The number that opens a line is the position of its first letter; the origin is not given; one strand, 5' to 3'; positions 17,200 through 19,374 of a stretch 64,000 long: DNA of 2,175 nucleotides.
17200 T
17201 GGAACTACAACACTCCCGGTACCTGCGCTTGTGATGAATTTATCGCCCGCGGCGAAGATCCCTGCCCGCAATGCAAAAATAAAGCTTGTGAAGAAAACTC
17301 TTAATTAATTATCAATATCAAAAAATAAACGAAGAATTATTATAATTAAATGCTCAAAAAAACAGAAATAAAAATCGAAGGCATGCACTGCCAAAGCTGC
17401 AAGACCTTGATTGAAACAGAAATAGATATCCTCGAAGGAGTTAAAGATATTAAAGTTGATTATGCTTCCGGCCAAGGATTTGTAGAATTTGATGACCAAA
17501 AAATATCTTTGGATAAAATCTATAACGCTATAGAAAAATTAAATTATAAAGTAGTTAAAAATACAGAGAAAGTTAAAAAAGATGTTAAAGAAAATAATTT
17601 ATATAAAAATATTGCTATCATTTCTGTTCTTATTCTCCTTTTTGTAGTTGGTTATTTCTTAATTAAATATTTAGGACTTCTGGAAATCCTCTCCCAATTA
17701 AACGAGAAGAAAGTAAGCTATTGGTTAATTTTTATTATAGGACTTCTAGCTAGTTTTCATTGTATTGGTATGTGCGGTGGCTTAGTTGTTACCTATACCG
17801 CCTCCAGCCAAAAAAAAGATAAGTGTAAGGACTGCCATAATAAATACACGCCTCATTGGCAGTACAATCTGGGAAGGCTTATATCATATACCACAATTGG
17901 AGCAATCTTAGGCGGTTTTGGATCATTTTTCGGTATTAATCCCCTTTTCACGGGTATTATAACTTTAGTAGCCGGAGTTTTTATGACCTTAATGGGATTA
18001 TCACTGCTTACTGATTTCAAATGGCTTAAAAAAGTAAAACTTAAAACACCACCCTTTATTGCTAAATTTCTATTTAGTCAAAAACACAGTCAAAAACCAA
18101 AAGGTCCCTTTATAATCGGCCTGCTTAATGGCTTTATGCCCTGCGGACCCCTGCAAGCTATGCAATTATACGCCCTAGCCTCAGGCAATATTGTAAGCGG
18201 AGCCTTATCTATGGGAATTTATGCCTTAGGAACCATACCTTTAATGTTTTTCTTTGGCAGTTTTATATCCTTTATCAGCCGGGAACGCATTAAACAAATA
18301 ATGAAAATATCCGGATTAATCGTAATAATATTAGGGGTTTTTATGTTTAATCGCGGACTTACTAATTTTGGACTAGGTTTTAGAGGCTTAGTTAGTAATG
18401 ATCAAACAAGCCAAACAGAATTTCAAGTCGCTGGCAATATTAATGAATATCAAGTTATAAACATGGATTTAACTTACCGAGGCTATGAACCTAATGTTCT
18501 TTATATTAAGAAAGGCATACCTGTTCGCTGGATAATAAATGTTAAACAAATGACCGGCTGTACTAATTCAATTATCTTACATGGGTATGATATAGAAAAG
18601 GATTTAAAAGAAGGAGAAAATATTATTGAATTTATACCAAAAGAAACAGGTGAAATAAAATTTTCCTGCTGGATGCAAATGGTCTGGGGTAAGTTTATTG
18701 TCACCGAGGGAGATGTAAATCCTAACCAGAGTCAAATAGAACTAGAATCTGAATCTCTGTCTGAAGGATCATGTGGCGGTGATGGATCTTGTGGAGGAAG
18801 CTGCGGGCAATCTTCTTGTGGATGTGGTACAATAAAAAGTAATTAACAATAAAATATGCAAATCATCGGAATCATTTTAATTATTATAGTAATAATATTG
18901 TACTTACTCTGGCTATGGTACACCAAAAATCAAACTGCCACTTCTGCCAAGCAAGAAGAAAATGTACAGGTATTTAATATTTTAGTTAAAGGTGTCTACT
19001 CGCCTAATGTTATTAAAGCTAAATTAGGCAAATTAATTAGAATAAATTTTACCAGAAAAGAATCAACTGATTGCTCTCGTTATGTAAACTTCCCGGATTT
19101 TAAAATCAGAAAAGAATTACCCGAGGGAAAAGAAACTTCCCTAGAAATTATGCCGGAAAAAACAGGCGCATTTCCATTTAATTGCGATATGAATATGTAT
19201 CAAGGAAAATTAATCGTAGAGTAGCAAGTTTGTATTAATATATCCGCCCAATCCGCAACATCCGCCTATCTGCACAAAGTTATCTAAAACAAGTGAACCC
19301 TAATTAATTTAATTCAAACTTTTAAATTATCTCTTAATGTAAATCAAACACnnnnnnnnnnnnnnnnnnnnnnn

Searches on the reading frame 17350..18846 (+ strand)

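Call 34: search_protein_families(library=pfam, proteins=[window:17350-18846:+], max_evalue=0.001)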
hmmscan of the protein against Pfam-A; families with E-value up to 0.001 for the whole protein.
window:17350-18846:+ (498 aa): 4 families
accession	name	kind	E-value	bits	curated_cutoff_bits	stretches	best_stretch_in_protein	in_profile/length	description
PF13386.12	DsbD_2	-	9.2e-52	176.3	24.9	1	127-330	2-198/199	Cytochrome C biogenesis protein transmembrane region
PF00403.32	HMA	-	2e-13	51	24.8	1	7-67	2-62/62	Heavy-metal-associated domain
PF13473.12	Cupredoxin_1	-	5.2e-07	30.1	27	1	364-451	17-104/104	Cupredoxin-like domain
PF02683.22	DsbD_TM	-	2.1e-05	24.3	27.1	1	163-335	42-217/219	Cytochrome C biogenesis protein transmembrane domain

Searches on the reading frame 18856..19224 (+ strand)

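Call 34: search_protein_families(library=pfam, proteins=[window:18856-19224:+], max_evalue=0.001)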
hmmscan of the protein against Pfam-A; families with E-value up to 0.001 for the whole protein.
window:18856-19224:+ (122 aa): 1 family
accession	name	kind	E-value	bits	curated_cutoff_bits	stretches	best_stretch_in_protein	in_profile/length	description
PF13473.12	Cupredoxin_1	-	5.8e-22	78.1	27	1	13-121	2-104/104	Cupredoxin-like domain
